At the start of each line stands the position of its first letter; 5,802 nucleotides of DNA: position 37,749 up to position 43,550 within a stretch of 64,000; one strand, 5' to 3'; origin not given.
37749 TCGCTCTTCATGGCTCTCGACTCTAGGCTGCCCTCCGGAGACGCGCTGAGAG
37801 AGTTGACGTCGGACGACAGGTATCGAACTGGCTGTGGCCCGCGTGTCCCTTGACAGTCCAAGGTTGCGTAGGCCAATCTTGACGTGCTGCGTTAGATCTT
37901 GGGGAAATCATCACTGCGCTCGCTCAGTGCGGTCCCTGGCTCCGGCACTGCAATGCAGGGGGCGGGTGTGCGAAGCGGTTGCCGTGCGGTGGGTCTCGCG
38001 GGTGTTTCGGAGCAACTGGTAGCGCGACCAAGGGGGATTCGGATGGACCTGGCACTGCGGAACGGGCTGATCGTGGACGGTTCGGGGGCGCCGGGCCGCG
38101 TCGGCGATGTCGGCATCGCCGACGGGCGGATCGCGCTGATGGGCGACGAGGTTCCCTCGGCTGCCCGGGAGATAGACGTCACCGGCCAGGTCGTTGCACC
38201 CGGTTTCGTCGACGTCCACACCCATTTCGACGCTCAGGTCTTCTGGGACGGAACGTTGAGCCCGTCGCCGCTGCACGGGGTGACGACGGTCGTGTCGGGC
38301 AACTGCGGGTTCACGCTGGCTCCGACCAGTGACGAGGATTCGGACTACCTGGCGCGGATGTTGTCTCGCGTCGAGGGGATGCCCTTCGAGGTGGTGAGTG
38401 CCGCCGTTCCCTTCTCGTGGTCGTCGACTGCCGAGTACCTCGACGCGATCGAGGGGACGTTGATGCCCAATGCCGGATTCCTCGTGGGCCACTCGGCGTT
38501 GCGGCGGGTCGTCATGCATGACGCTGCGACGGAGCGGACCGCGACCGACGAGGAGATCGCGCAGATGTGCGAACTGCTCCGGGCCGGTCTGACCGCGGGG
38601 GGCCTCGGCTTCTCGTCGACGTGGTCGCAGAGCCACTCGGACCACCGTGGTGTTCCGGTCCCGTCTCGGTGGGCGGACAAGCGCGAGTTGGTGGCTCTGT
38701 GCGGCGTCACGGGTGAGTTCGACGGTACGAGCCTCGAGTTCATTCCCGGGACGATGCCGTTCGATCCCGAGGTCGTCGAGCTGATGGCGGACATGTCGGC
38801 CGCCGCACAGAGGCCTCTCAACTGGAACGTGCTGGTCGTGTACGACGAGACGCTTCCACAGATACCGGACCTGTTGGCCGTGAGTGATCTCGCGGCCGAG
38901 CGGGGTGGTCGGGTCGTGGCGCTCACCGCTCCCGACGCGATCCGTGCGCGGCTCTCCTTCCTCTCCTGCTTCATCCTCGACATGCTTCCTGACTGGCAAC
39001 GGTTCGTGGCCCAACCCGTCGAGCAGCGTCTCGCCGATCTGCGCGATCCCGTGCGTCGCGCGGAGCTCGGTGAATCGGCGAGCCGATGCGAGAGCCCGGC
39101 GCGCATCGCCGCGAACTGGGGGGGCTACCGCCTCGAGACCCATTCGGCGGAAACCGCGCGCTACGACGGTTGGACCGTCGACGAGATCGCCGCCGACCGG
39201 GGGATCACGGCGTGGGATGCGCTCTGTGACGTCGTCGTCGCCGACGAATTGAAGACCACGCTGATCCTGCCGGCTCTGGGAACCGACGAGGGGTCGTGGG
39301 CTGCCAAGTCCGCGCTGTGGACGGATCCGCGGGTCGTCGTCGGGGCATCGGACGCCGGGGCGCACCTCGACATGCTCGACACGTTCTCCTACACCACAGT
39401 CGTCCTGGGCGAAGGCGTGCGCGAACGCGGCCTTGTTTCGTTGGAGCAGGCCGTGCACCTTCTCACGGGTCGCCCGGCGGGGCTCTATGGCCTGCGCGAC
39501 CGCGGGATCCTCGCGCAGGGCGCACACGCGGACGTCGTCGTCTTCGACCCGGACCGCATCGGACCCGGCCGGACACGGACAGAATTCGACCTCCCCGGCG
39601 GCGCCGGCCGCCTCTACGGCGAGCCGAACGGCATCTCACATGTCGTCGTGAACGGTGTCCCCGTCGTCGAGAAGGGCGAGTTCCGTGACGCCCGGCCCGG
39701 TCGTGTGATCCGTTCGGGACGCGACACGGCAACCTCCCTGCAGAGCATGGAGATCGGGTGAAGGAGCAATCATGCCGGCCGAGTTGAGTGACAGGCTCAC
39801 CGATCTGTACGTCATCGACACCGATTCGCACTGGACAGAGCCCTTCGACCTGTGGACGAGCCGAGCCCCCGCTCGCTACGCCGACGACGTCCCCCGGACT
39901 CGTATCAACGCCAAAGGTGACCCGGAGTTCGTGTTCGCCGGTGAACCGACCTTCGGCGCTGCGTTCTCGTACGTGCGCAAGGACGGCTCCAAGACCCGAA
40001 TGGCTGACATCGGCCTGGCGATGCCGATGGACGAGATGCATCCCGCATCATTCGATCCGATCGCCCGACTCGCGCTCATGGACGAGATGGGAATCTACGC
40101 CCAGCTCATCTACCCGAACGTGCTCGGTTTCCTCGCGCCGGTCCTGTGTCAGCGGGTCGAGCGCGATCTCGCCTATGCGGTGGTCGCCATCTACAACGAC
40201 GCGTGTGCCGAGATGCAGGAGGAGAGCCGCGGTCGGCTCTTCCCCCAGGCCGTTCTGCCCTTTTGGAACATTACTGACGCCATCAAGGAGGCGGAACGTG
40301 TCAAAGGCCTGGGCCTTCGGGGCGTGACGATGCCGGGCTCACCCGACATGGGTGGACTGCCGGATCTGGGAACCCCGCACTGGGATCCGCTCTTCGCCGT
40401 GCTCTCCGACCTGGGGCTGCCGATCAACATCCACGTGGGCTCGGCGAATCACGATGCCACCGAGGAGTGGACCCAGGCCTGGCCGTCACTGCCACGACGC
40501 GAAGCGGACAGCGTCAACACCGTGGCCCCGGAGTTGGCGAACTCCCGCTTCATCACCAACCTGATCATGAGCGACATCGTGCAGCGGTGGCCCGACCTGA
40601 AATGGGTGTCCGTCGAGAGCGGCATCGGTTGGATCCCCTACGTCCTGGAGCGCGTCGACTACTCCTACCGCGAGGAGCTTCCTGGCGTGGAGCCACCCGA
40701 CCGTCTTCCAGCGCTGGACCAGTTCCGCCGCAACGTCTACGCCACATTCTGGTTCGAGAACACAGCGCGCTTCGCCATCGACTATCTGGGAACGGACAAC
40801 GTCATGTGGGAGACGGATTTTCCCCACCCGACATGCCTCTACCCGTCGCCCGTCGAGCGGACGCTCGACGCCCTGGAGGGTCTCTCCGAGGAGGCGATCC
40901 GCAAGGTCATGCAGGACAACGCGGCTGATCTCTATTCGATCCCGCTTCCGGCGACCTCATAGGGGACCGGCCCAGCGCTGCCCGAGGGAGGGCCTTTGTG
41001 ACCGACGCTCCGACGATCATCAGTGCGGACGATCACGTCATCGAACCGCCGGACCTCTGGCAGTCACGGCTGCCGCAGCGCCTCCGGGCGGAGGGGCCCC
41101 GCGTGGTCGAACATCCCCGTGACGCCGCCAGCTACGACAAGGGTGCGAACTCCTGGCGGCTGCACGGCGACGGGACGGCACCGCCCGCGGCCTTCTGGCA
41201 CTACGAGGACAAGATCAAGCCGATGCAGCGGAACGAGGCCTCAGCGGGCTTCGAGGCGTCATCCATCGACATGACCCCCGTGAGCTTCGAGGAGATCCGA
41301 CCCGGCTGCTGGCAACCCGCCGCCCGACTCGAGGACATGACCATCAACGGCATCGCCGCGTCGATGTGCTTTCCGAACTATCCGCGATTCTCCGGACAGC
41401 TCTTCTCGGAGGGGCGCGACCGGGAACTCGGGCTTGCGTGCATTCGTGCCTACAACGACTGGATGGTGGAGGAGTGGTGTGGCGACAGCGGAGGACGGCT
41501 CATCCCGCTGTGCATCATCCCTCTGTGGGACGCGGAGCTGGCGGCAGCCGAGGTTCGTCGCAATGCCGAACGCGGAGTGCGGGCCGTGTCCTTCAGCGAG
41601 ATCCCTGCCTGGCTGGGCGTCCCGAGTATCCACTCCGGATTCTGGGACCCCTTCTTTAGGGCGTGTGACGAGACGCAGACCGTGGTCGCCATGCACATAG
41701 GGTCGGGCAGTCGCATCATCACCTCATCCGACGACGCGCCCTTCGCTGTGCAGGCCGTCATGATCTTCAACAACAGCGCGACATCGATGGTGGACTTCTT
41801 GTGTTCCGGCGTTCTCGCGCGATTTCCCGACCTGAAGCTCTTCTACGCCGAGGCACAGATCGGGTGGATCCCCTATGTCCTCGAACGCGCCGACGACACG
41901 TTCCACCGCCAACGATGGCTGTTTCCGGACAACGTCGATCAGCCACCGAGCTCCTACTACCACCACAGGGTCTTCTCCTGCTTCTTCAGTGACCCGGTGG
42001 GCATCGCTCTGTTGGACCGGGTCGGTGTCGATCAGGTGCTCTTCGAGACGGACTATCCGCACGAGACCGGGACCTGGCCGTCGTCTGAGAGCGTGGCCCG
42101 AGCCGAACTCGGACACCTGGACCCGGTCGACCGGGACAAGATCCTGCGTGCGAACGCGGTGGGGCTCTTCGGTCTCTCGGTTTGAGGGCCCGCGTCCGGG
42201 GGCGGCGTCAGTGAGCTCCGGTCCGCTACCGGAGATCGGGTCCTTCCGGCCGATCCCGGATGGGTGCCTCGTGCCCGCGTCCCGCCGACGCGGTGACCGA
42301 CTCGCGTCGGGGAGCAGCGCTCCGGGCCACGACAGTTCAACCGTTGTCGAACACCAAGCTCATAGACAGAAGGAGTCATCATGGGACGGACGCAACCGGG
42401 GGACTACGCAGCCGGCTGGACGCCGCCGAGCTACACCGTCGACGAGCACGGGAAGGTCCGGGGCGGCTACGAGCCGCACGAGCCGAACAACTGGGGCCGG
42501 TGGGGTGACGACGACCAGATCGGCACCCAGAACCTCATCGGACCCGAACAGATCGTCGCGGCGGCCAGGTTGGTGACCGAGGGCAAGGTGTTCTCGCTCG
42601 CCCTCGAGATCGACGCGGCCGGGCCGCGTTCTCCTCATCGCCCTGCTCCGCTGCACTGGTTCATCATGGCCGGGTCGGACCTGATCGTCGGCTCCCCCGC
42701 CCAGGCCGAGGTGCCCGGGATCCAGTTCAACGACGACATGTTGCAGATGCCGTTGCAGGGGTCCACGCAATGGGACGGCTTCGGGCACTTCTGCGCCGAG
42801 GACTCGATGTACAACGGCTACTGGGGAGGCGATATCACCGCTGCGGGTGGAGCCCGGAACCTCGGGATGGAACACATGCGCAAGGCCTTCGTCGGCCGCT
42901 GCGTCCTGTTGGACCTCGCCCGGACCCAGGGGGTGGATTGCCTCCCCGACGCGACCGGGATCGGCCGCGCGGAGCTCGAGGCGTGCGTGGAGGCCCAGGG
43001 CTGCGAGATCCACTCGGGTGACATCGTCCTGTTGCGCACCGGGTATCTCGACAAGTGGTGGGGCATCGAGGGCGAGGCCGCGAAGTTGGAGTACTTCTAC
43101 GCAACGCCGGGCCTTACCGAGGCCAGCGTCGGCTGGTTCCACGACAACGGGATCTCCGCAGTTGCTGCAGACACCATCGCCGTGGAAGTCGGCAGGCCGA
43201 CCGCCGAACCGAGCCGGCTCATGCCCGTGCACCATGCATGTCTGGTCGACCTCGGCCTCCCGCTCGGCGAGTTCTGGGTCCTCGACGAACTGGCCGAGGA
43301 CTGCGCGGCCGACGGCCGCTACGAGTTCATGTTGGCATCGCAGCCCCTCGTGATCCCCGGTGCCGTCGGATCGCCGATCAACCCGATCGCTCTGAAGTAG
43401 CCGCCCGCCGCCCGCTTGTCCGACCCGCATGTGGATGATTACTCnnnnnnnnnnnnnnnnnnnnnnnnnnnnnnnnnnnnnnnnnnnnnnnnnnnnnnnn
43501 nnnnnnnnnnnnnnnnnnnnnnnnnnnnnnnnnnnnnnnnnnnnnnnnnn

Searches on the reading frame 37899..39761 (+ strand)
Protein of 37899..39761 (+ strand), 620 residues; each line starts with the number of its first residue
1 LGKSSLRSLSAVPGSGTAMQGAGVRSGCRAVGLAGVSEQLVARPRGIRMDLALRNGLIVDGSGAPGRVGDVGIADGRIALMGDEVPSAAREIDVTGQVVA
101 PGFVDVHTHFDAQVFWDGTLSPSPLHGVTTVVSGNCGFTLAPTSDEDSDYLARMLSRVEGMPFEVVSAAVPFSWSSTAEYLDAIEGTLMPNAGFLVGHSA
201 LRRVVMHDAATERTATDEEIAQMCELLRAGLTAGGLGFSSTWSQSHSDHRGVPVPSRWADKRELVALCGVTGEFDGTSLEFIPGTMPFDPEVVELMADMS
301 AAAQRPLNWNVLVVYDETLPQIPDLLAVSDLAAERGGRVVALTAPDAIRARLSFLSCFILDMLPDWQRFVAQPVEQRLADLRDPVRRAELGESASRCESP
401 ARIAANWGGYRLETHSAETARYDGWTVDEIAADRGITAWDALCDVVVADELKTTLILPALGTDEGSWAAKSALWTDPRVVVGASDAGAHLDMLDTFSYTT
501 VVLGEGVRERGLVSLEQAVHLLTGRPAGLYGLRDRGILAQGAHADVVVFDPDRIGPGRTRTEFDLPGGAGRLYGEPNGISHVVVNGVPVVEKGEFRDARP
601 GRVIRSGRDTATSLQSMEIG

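Call 34: search_protein_families(library=pfam, proteins=[window:37899-39761:+], max_evalue=0.00001)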
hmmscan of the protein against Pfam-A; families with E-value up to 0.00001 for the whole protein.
window:37899-39761:+ (620 aa): 2 families
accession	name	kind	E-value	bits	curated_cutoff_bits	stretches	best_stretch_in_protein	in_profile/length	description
PF07969.17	Amidohydro_3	-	1.4e-32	114.3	29.7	1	90-590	1-472/472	Amidohydrolase family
PF01979.26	Amidohydro_1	-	2.2e-09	37.5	25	0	483-569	248-323/345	Amidohydrolase family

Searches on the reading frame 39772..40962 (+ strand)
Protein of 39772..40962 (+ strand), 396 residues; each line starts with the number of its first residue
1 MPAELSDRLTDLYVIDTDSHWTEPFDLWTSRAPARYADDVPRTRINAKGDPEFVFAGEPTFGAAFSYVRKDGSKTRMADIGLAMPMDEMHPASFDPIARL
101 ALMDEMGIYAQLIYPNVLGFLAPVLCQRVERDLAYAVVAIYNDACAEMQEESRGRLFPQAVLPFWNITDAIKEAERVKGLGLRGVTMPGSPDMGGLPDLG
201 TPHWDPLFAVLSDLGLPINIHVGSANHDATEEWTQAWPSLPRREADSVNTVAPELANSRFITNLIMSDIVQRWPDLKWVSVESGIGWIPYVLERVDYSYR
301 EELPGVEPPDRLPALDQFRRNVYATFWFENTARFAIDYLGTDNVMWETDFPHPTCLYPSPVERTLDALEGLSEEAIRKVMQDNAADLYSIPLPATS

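Call 34: search_protein_families(library=pfam, proteins=[window:39772-40962:+], max_evalue=0.00001)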
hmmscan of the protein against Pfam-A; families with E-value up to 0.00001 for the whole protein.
window:39772-40962:+ (396 aa): 1 family
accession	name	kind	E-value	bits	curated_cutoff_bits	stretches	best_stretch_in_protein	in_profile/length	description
PF04909.20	Amidohydro_2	-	1.4e-29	104.3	26.4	1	15-389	1-288/289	Amidohydrolase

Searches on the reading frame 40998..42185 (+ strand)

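Call 34: search_protein_families(library=pfam, proteins=[window:40998-42185:+], max_evalue=0.00001)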
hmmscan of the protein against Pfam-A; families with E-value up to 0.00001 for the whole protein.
window:40998-42185:+ (395 aa): 1 family
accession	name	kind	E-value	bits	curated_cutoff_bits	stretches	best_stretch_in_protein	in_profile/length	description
PF04909.20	Amidohydro_2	-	3.4e-37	129.2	26.4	1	101-393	15-289/289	Amidohydrolase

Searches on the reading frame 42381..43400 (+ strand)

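Call 34: search_protein_families(library=pfam, proteins=[window:42381-43400:+], max_evalue=0.00001)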
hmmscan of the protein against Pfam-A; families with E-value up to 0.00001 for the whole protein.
window:42381-43400:+ (339 aa): 1 family
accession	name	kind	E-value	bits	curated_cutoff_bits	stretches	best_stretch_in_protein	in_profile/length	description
PF04199.19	Cyclase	-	8.3e-21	75.1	23.1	1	119-269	20-141/142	Putative cyclase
